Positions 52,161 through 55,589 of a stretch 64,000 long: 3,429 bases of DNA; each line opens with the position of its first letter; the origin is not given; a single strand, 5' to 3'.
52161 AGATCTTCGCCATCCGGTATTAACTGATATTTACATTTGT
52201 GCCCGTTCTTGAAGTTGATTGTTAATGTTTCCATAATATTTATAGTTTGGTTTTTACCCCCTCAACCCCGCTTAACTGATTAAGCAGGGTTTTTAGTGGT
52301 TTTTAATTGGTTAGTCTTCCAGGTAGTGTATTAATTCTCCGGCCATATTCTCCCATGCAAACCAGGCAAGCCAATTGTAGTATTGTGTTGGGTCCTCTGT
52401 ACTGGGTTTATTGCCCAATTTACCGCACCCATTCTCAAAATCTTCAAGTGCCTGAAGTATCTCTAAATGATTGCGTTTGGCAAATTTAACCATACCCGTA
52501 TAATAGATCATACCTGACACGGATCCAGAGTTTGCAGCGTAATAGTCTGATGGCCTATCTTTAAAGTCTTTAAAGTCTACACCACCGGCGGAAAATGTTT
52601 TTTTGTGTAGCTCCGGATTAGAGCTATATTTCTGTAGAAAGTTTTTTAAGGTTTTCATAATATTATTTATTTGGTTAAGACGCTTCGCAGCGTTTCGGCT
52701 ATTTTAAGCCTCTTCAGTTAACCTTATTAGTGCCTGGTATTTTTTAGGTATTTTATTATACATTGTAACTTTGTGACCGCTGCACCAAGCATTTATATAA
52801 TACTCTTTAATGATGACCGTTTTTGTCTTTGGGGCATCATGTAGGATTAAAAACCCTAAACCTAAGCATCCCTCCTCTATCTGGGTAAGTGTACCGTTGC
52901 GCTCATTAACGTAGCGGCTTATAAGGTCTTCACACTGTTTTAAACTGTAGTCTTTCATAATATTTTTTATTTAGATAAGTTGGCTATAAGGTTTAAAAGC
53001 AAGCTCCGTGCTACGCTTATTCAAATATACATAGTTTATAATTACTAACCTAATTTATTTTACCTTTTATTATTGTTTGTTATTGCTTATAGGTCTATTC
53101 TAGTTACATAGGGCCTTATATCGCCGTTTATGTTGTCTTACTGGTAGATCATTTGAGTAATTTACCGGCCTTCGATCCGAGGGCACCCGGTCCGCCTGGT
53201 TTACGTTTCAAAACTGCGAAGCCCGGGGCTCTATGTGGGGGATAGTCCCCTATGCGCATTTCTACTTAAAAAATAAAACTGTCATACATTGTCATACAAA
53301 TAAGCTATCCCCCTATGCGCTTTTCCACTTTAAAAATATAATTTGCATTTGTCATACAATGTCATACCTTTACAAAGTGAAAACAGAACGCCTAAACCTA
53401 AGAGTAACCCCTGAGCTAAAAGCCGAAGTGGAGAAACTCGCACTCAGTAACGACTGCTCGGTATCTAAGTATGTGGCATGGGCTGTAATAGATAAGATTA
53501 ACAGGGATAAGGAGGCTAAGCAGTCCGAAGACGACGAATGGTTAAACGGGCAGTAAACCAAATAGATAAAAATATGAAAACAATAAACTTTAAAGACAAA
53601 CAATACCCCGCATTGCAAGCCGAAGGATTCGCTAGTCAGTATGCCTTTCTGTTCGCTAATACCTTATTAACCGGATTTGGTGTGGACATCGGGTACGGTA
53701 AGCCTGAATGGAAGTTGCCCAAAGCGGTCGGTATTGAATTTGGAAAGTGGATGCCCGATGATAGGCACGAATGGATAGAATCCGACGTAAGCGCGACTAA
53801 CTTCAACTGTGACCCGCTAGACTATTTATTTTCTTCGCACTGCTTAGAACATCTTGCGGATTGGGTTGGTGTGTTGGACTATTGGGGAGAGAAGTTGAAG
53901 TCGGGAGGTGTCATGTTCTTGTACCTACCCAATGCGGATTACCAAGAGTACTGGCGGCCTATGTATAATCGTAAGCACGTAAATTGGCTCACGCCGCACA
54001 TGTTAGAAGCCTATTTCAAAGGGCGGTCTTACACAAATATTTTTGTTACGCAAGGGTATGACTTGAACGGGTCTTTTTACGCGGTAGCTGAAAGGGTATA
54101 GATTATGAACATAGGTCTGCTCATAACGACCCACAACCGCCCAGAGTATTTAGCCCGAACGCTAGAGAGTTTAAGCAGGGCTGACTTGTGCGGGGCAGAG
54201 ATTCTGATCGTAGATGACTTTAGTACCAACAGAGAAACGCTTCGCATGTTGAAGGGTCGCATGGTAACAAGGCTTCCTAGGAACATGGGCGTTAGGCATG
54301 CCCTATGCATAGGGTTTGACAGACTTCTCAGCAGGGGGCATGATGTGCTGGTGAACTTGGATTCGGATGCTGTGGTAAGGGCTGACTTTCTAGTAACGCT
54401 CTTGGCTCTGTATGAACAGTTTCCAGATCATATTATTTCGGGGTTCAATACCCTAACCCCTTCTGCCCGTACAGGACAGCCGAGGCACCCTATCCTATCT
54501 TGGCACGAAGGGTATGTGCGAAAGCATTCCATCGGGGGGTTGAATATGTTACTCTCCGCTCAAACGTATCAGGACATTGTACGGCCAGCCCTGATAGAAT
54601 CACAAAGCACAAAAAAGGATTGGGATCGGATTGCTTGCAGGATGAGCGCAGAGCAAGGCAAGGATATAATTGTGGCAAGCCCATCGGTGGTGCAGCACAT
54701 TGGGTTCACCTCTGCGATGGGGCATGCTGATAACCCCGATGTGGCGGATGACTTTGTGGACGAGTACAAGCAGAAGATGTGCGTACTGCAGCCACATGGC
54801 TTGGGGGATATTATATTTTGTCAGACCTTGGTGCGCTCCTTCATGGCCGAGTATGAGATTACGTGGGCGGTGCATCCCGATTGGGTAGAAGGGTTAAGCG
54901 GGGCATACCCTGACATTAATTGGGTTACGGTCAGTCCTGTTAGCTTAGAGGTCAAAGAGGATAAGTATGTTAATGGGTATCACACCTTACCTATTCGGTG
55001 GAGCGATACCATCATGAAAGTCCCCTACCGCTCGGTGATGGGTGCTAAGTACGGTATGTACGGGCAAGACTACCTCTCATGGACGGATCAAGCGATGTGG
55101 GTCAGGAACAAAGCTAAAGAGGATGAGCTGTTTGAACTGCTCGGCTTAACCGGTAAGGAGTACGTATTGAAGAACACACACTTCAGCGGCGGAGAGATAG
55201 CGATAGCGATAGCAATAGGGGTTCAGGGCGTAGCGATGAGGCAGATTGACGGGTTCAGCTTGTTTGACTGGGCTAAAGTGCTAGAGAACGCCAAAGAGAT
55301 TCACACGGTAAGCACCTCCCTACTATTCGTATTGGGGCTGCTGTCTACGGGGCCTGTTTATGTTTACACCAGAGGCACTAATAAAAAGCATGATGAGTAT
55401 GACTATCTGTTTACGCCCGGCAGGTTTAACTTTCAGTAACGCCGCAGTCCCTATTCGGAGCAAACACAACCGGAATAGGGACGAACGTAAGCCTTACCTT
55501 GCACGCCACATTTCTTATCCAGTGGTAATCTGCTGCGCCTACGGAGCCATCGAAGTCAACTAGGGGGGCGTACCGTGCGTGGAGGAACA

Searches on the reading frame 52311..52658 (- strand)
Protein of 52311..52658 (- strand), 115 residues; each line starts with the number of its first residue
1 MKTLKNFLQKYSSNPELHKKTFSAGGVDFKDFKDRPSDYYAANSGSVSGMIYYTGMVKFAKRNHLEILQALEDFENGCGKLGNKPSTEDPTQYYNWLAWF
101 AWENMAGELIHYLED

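Call 52: search_protein_families(library=pfam, proteins=[window:52311-52658:-], max_evalue=0.001)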
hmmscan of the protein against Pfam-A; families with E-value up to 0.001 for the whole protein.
window:52311-52658:- (115 aa): 1 family
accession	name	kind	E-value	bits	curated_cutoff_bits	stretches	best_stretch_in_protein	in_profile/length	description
PF23864.1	DUF7222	-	2.4e-08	34.6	27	1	42-113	26-106/108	Domain of unknown function (DUF7222)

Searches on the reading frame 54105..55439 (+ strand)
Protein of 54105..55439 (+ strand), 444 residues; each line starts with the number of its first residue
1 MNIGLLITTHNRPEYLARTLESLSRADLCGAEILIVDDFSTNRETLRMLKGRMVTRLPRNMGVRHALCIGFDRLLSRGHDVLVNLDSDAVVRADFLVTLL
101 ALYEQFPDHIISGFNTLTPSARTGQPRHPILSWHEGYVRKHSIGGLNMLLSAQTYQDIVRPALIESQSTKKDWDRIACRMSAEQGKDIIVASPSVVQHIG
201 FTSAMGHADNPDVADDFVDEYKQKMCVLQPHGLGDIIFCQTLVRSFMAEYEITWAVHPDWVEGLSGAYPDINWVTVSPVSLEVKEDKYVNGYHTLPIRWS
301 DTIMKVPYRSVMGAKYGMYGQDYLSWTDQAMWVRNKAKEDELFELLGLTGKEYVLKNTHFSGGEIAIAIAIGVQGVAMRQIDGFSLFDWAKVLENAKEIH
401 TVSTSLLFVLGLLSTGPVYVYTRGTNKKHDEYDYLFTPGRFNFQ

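Call 52: search_protein_families(library=pfam, proteins=[window:54105-55439:+], max_evalue=0.001)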
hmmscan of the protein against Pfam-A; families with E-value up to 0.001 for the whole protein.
window:54105-55439:+ (444 aa): 2 families
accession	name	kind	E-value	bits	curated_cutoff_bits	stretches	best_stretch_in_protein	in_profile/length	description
PF00535.33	Glycos_transf_2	-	1.7e-13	51.3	23.3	1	6-128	3-128/168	Glycosyl transferase family 2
PF13641.12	Glyco_tranf_2_3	-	0.00082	19.9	27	0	3-109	3-116/230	Glycosyltransferase like family 2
